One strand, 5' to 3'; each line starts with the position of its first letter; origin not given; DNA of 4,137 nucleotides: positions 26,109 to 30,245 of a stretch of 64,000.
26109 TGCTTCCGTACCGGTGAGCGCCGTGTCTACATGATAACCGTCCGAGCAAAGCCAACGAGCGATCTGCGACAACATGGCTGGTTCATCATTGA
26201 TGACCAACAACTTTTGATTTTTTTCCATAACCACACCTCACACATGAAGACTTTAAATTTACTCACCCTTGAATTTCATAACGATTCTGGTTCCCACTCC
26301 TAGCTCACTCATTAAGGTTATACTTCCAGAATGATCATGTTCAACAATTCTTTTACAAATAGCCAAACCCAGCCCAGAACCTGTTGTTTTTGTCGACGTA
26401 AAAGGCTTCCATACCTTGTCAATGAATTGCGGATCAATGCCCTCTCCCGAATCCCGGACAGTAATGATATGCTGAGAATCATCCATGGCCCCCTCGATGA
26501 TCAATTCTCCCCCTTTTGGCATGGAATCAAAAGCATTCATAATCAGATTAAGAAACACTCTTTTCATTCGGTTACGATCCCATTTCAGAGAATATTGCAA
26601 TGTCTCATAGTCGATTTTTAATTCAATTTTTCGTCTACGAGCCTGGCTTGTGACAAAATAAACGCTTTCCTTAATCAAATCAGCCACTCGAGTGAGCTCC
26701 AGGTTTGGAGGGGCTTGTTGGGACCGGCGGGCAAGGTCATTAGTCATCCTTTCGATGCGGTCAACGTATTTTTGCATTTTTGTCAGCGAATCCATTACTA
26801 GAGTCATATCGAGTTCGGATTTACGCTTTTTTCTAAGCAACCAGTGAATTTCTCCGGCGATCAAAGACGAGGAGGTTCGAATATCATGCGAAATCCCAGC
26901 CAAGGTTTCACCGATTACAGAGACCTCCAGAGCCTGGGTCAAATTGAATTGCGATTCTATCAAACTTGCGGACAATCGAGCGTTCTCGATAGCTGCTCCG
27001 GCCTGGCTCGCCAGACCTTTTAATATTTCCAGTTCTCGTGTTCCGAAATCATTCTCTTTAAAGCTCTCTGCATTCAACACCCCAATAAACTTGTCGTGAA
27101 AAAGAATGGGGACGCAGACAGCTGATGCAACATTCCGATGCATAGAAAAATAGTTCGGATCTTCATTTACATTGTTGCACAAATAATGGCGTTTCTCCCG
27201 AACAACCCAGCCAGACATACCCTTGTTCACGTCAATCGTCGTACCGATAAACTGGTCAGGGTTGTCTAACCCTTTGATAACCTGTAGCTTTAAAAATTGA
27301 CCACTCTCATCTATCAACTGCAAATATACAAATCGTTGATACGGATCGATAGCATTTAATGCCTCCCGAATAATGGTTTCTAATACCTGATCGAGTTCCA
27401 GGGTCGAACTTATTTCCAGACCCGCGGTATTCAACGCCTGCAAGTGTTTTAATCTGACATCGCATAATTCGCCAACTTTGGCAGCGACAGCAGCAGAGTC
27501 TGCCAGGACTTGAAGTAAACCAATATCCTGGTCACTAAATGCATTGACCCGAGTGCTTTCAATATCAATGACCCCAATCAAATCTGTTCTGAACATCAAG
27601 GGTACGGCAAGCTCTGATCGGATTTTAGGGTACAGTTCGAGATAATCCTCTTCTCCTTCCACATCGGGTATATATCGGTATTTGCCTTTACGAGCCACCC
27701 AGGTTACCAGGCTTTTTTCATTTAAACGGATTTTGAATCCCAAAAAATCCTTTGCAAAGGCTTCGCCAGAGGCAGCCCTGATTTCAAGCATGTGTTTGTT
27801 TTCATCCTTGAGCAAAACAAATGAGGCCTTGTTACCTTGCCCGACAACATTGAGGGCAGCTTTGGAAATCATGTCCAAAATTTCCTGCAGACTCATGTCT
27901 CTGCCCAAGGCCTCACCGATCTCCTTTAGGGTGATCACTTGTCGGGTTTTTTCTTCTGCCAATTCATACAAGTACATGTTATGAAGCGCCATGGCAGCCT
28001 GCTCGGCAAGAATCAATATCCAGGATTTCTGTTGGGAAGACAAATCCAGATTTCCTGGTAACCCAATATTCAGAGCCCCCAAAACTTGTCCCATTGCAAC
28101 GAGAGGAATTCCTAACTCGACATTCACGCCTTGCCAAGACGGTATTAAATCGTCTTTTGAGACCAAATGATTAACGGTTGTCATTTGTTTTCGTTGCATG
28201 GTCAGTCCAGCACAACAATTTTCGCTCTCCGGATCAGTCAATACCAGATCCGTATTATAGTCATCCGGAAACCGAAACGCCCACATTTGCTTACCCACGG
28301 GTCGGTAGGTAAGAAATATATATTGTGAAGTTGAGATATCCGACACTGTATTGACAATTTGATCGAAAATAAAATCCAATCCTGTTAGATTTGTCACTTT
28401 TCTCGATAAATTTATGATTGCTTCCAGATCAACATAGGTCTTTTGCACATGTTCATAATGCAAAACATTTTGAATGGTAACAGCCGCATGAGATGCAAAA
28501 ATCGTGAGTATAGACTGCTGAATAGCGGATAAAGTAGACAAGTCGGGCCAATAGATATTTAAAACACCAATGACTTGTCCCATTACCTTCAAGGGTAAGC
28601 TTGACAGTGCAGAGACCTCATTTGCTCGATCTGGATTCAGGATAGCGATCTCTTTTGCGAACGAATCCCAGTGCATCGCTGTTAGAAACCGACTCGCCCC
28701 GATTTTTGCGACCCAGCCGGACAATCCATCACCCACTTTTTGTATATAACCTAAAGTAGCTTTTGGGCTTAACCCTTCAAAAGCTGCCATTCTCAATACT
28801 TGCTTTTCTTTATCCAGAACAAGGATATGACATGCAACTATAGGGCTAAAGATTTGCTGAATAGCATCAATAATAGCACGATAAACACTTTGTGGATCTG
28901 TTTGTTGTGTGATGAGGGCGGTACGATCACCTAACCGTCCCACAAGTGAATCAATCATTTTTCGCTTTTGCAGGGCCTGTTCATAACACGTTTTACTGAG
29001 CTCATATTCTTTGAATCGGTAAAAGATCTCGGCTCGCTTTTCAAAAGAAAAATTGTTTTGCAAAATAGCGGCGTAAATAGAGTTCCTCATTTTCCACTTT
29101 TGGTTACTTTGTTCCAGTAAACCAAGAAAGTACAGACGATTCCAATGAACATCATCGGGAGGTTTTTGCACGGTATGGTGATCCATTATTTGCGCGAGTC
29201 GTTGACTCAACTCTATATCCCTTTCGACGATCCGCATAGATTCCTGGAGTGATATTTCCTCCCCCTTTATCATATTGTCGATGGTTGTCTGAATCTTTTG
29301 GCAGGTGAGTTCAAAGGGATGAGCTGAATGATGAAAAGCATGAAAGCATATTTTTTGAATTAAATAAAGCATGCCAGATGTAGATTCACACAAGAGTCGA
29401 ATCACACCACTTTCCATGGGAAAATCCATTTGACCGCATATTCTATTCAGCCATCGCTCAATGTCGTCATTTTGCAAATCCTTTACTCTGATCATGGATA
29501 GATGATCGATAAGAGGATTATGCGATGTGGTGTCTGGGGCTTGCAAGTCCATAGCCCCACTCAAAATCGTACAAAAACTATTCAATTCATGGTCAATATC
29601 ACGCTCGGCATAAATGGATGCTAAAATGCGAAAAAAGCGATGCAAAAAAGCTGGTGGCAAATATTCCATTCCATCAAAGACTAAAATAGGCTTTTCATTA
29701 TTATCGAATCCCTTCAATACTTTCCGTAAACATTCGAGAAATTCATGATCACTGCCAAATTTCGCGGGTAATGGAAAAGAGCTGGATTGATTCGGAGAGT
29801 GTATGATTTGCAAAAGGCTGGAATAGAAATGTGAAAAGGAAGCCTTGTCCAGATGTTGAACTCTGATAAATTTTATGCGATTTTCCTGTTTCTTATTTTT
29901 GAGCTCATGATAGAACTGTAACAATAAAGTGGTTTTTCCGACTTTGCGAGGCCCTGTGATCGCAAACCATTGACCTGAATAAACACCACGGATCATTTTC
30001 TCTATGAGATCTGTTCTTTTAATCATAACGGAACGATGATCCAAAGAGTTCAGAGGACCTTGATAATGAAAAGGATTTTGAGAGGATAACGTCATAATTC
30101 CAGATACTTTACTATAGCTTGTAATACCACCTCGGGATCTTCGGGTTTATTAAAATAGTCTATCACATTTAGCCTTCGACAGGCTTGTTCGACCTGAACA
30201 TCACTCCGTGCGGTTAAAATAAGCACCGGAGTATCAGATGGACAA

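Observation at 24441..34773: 10-kb sigma-54-dependent signalling operon: membrane peptide, multi-GAF histidine kinase, receiver, NTPase-GAF-histidine kinase, receiver, NtrC-type activator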

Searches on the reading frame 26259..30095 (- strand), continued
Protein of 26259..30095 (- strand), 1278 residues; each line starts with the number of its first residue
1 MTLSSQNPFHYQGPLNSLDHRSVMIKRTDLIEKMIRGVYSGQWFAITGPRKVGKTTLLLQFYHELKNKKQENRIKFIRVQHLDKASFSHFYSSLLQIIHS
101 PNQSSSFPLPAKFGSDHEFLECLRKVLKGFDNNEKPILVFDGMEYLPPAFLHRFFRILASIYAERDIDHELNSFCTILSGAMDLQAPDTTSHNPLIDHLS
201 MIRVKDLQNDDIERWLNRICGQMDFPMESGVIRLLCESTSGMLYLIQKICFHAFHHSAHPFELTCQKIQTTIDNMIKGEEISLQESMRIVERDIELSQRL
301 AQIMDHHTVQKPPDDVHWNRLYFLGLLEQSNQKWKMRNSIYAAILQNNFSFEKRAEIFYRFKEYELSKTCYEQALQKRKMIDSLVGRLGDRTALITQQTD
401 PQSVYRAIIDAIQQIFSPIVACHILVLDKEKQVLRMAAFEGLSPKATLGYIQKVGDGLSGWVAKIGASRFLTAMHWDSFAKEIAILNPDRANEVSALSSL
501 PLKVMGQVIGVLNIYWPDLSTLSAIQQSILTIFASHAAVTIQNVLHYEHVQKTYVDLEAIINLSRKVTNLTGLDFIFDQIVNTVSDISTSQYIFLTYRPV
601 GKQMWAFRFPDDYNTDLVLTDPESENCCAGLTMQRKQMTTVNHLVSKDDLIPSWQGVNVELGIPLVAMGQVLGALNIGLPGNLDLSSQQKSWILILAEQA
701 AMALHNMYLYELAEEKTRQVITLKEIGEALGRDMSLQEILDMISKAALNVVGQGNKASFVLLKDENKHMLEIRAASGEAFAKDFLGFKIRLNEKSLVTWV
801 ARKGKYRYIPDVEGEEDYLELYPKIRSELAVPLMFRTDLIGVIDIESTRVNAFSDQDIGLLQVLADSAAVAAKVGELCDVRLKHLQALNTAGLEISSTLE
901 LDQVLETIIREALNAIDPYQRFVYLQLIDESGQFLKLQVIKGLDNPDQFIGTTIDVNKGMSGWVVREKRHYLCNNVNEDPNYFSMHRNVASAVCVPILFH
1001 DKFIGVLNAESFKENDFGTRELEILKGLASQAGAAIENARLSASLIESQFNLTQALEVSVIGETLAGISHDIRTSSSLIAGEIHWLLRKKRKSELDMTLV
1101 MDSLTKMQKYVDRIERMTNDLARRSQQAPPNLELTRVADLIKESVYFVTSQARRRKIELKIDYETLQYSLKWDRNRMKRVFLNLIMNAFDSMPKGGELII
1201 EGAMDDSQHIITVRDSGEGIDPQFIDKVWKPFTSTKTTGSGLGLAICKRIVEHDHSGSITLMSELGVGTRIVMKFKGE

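Call 43: search_protein_families(library=ncbifam, proteins=[window:26259-30095:-], max_evalue=0.001)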
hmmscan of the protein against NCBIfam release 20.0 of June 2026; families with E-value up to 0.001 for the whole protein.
window:26259-30095:- (1278 aa): 76 families (the best 25 are shown)
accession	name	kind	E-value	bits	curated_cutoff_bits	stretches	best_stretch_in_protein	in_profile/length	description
NF008468.0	PRK11360.1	equivalog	2.9e-40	138.2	646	1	1051-1275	386-606/616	two-component system sensor histidine kinase AtoS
NF007688.0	PRK10364.1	equivalog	3.2e-36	125.1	479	1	1059-1273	238-447/460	two-component system sensor histidine kinase ZraS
NF053867.1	SprKinKinDBac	equivalog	1.4e-31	109.5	775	1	1051-1273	278-493/500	sporulation kinase KinD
TIGR02916.1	PEP_his_kin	equivalog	2.4e-29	102.4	300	1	961-1273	380-676/679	XrtA/PEP-CTERM system histidine kinase PrsK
NF046044.1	PnpS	equivalog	1.8e-26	93.1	400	1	1065-1275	174-389/390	two-component system histidine kinase PnpS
TIGR02966.1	phoR_proteo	equivalog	4.9e-24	84.9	334.2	1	1062-1274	115-332/333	phosphate regulon sensor histidine kinase PhoR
NF052574.1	HisKinEspCMyxo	equivalog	6.6e-23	80.8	1200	1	1050-1270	406-630/785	serine histidine kinase EspC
NF047794.1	HisKinPtgB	equivalog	1.7e-22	79.5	1000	1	1039-1276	420-654/656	two-component system sensor histidine kinase PgtB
NF047874.1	MASE3_PAS_HK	subfamily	4.6e-22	78.6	560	1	1059-1276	396-624/655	MASE3 domain-containing sensor histidine kinase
NF011874.0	PRK15347.1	equivalog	6.8e-21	74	852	1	1064-1274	401-611/921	two component system sensor kinase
NF041735.1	hist_kin_RppB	equivalog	2.6e-20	72.6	400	1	1066-1273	221-435/438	two-component system sensor histidine kinase RppB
NF006800.0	PRK09303.1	equivalog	4.4e-20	72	342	1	1062-1270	152-370/383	histidine kinase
TIGR02956.1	TMAO_torS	equivalog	1e-19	70.2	676.5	1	1133-1271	531-676/967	TMAO reductase system sensor histidine kinase/response regulator TorS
NF007004.0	PRK09467.1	equivalog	2.5e-19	69.5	415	1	1065-1271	236-430/440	two-component system sensor histidine kinase EnvZ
NF012163.2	BaeS_SmeS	equivalog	1e-18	67.5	500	1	1064-1276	243-457/457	sensor histidine kinase efflux regulator BaeS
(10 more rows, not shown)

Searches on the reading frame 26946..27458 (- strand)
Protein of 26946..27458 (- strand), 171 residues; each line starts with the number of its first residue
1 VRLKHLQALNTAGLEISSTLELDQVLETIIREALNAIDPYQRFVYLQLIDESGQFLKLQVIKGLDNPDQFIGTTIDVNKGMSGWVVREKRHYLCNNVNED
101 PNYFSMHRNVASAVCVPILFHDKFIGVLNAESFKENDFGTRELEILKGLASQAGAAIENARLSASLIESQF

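Call 23: search_protein_families(library=pfam, proteins=[window:26946-27458:-], max_evalue=0.1)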
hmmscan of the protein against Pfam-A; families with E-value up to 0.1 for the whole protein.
window:26946-27458:- (171 aa): 3 families
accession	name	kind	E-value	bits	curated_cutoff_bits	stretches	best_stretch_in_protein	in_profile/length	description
PF13185.12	GAF_2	-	2.1e-20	73.7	28.6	1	20-158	2-136/136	GAF domain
PF01590.32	GAF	-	9.1e-13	49.3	22.4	1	21-157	1-133/133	GAF domain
PF13492.12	GAF_3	-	7e-09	36.6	27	1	22-159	2-129/129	GAF domain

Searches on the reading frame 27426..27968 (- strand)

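Call 23: search_protein_families(library=pfam, proteins=[window:27426-27968:-], max_evalue=0.1)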
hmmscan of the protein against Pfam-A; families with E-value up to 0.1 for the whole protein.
window:27426-27968:- (181 aa): 5 families
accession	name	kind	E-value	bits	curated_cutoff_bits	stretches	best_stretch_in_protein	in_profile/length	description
PF13185.12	GAF_2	-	3e-17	63.5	28.6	1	25-162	2-134/136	GAF domain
PF01590.32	GAF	-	2.8e-12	47.8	22.4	1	27-162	2-132/133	GAF domain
PF13492.12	GAF_3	-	3.4e-07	31.2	27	1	26-162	1-126/129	GAF domain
PF07614.16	DUF1577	-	0.0055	16.3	25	0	115-154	212-255/256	Protein of unknown function (DUF1577)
PF02406.22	MmoB_DmpM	-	0.051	14.2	25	0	8-35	42-69/85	MmoB/DmpM family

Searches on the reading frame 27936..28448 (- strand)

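Call 23: search_protein_families(library=pfam, proteins=[window:27936-28448:-], max_evalue=0.1)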
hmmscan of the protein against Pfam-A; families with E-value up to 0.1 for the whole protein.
window:27936-28448:- (171 aa): 2 families
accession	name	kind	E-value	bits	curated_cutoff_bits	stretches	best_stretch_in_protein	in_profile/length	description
PF13185.12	GAF_2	-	4.9e-10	40.2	28.6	1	25-156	5-136/136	GAF domain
PF01590.32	GAF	-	2.4e-05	25.3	22.4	1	26-155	4-133/133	GAF domain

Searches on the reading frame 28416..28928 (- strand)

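Call 23: search_protein_families(library=pfam, proteins=[window:28416-28928:-], max_evalue=0.1)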
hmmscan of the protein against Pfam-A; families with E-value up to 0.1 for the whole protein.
window:28416-28928:- (171 aa): 3 families
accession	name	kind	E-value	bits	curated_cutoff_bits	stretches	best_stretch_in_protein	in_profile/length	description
PF13185.12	GAF_2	-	9.8e-12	45.7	28.6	1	10-153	2-136/136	GAF domain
PF13492.12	GAF_3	-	2.3e-05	25.3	27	1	15-154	5-129/129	GAF domain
PF01590.32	GAF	-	0.00011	23.2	22.4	1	13-152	3-133/133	GAF domain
